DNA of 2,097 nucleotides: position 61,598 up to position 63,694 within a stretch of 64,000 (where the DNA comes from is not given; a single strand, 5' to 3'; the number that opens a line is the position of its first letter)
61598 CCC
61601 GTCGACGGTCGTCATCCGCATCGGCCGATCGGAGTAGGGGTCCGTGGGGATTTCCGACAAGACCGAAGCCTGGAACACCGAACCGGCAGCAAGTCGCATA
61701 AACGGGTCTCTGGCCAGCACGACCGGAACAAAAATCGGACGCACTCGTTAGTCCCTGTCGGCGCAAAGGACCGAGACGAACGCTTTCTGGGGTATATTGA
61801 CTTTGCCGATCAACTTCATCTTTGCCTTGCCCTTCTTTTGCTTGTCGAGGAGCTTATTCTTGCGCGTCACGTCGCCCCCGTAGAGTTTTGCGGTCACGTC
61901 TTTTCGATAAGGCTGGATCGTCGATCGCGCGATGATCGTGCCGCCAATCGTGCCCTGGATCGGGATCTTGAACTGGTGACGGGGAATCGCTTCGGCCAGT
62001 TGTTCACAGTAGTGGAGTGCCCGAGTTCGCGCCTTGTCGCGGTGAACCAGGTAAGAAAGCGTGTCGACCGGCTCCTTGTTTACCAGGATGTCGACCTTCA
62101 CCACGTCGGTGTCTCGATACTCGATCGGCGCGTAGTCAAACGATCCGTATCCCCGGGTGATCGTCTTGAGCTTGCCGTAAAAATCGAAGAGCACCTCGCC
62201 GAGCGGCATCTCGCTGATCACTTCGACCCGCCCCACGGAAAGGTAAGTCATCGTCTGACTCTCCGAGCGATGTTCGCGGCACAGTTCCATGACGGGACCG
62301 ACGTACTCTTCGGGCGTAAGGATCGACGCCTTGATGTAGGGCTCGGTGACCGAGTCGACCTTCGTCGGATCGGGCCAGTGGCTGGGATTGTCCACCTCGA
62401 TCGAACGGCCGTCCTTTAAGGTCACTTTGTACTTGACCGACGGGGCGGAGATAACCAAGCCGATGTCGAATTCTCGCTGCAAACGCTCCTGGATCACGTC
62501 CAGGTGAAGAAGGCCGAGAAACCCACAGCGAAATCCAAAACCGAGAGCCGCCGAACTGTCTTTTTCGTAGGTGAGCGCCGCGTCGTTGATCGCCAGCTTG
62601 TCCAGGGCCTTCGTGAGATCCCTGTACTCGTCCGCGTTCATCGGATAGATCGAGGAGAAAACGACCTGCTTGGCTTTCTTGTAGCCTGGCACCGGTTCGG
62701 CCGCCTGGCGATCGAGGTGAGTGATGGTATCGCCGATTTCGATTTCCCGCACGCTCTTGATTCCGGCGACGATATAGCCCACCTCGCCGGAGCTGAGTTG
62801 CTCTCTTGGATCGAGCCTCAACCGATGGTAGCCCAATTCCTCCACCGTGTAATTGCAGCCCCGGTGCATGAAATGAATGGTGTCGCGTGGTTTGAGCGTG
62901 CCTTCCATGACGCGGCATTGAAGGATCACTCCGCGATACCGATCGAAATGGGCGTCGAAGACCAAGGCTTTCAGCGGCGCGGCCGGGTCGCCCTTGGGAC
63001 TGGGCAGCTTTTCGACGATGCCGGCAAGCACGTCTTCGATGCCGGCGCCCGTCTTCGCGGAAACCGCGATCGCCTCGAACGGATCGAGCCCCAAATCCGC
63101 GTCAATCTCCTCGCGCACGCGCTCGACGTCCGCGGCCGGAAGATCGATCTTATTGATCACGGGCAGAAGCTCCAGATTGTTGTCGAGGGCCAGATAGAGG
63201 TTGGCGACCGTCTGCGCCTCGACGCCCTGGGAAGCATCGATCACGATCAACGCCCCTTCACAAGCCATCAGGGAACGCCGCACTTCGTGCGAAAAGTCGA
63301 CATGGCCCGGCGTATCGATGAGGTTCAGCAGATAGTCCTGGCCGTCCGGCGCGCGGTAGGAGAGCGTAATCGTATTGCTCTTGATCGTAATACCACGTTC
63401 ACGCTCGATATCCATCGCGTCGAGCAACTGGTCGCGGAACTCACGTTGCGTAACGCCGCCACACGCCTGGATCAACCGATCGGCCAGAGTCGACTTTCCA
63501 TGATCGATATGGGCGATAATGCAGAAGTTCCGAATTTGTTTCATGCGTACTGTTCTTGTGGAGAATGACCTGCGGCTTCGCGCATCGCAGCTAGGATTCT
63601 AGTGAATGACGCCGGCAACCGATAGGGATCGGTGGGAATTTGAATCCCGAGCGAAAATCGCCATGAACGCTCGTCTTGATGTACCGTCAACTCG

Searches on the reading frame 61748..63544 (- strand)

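Call 55: search_protein_families(library=pfam, proteins=[window:61748-63544:-], max_evalue=0.0001)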
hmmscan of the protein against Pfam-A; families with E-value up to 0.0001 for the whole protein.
window:61748-63544:- (598 aa): 5 families
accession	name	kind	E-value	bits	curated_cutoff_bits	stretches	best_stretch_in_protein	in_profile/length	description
PF00009.33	GTP_EFTU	-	5.7e-55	186.3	26.5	1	2-182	1-188/188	Elongation factor Tu GTP binding domain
PF06421.17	LepA_C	-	4.3e-44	149.5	29.7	1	488-593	1-106/107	GTP-binding protein LepA C-terminus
PF00679.30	EFG_C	-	7.5e-18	64.8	27.9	1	399-485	2-87/89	Elongation factor G C-terminus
PF03144.31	GTP_EFTU_D2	-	2.1e-06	28.5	30.3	1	205-275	1-73/73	Elongation factor Tu domain 2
PF14492.12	EFG_III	-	4.8e-06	27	27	1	293-364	4-72/75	Elongation Factor G, domain III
